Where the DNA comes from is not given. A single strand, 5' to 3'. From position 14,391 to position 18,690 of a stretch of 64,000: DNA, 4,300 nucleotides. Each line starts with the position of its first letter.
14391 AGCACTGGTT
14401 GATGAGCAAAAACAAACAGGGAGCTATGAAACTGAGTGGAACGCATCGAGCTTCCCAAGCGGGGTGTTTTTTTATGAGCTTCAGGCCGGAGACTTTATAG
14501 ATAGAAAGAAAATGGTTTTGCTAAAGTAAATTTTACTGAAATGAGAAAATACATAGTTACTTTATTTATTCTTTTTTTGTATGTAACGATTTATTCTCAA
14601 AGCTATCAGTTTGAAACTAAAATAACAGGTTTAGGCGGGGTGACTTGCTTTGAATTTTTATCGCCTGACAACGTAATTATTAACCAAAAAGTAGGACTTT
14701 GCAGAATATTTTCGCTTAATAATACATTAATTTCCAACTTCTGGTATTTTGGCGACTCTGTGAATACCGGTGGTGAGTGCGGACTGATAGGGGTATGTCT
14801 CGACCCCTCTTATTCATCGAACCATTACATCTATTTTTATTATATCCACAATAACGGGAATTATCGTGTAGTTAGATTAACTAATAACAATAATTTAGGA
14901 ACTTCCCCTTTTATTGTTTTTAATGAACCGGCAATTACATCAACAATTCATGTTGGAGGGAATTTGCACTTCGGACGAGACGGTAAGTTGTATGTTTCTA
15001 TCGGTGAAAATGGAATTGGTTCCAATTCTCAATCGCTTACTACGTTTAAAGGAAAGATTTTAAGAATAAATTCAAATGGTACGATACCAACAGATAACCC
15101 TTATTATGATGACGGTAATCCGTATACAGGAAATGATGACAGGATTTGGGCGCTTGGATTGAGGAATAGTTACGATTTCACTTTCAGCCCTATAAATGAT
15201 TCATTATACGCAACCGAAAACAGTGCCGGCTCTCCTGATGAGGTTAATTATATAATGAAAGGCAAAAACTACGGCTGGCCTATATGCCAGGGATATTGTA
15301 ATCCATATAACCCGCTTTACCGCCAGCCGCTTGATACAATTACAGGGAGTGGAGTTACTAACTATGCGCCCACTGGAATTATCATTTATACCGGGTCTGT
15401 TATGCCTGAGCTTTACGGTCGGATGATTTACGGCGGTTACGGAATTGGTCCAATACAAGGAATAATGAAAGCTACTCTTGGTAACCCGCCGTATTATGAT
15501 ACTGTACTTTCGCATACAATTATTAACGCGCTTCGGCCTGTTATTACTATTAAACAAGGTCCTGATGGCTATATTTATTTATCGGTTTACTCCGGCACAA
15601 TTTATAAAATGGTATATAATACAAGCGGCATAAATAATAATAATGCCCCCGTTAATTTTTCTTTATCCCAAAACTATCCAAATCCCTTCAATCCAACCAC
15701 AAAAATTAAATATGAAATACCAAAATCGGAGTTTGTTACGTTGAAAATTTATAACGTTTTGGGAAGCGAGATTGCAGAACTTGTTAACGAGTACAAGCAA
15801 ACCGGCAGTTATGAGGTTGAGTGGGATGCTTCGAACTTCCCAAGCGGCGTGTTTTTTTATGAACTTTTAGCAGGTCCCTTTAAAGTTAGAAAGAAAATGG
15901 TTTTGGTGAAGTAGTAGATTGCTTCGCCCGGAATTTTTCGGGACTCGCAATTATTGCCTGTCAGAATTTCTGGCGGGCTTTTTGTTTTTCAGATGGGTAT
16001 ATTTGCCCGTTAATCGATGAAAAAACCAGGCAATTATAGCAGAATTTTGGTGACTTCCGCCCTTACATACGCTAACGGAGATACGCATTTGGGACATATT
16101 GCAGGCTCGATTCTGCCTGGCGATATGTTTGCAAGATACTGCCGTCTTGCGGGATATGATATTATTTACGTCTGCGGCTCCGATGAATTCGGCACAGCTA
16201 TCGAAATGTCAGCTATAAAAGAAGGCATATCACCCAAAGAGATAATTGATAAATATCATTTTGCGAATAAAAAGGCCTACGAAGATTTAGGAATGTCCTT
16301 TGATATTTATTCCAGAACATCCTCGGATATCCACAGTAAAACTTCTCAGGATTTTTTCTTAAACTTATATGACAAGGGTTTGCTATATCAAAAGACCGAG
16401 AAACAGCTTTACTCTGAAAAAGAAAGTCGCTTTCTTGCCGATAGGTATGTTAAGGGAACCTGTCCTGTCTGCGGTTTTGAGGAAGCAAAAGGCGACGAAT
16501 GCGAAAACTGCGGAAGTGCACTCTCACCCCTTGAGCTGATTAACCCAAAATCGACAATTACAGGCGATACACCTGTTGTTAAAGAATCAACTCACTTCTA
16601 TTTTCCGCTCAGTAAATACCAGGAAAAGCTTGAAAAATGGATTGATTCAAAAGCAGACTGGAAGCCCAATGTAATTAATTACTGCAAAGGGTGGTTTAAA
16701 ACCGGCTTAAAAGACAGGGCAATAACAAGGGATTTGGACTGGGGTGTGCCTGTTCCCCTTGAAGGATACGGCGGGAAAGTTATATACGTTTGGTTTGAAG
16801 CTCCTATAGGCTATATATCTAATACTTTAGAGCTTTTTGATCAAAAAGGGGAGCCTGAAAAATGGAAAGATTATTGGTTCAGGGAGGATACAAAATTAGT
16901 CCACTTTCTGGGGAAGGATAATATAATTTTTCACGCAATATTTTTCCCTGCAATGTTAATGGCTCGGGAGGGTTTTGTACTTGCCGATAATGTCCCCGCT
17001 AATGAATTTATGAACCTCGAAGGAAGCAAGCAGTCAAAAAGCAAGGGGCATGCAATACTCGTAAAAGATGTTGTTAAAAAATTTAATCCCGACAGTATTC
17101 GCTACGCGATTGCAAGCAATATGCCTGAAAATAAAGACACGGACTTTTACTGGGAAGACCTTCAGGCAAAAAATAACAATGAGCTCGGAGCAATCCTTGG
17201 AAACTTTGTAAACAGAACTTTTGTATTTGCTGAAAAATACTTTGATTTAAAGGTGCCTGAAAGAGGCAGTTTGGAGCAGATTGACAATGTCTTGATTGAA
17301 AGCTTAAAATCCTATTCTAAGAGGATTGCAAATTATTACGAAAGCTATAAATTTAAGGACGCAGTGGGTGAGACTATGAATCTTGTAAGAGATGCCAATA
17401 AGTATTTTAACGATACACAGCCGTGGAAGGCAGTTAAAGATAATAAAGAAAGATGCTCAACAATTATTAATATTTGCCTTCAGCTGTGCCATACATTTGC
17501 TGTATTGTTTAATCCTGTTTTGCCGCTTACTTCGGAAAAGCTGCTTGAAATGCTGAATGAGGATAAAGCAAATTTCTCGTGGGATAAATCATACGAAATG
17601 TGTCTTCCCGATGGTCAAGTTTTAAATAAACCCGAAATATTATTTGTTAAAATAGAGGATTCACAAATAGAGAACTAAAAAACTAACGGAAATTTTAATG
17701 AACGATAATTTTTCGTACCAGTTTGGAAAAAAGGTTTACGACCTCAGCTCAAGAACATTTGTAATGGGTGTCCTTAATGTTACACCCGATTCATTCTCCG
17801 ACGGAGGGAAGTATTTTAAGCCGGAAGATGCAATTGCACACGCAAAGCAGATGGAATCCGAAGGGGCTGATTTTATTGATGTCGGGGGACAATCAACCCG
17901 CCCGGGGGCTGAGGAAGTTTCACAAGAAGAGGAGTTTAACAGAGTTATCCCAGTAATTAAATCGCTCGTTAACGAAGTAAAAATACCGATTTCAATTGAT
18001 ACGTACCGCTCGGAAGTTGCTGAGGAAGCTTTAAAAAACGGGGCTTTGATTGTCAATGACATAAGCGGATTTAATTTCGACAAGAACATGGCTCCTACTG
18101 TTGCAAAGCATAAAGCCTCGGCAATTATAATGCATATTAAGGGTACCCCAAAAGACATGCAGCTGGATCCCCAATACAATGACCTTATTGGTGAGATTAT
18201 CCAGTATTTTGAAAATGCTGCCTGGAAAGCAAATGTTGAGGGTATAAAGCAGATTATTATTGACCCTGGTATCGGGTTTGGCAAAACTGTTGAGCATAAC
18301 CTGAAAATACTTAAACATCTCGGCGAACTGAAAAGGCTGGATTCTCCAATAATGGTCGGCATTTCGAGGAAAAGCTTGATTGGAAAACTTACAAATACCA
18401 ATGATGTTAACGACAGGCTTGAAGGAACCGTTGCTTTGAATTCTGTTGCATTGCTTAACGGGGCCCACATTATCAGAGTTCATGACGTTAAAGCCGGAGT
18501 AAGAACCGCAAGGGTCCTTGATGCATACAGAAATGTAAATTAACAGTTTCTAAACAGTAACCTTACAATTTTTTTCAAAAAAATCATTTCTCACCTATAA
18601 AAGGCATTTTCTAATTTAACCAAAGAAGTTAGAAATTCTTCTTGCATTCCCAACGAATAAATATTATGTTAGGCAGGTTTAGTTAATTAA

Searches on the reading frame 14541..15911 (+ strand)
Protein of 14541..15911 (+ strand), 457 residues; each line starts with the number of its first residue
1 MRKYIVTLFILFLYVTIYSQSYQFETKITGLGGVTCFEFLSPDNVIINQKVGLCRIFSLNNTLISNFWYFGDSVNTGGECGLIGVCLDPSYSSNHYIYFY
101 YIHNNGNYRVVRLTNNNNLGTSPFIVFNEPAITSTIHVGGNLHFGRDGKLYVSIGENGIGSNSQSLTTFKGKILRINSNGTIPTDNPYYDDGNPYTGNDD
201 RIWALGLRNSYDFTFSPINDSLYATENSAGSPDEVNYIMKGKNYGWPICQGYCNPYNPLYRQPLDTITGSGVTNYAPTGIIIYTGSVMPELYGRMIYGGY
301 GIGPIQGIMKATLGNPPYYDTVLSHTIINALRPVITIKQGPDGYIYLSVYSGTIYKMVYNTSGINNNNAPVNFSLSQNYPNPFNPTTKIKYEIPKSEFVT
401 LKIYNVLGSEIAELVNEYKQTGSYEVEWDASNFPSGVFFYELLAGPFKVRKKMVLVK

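Call 54: search_protein_families(library=pfam, proteins=[window:14541-15911:+], max_evalue=0.00001)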
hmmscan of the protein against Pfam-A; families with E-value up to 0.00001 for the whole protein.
window:14541-15911:+ (457 aa): 2 families
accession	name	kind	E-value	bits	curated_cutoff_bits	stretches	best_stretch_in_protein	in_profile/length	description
PF07995.17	GSDH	-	5.3e-52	177.6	25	1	38-349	8-323/332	Glucose / Sorbosone dehydrogenase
PF18962.6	Por_Secre_tail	-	1.2e-08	35.5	27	1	379-454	2-74/75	Secretion system C-terminal sorting domain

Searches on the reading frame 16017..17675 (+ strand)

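Call 54: search_protein_families(library=pfam, proteins=[window:16017-17675:+], max_evalue=0.00001)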
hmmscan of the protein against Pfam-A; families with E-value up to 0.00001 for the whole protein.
window:16017-17675:+ (553 aa): 5 families
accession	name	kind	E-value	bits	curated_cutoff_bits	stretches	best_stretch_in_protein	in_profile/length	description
PF09334.17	tRNA-synt_1g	-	5.2e-155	516.5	20.1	1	10-401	1-390/391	tRNA synthetases class I (M)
PF19303.5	Anticodon_3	-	2e-20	73.6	23.5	1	413-552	1-141/152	Anticodon binding domain of methionyl tRNA ligase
PF00133.28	tRNA-synt_1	-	5.9e-17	62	22.7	1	18-248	33-245/414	tRNA synthetases class I (I, L, M and V)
PF01406.26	tRNA-synt_1e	-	3.9e-12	46.6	27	0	296-369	211-284/301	tRNA synthetases class I (C) catalytic domain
PF08264.19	Anticodon_1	-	6.1e-10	39.6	25.1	1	423-519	1-99/148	Anticodon-binding domain of tRNA ligase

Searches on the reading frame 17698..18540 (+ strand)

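Call 54: search_protein_families(library=pfam, proteins=[window:17698-18540:+], max_evalue=0.00001)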
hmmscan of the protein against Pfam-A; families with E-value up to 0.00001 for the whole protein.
window:17698-18540:+ (281 aa): 1 family
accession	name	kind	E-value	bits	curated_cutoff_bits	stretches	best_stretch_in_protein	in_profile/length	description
PF00809.28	Pterin_bind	-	1.3e-86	290.7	25.5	1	23-262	1-244/244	Pterin binding enzyme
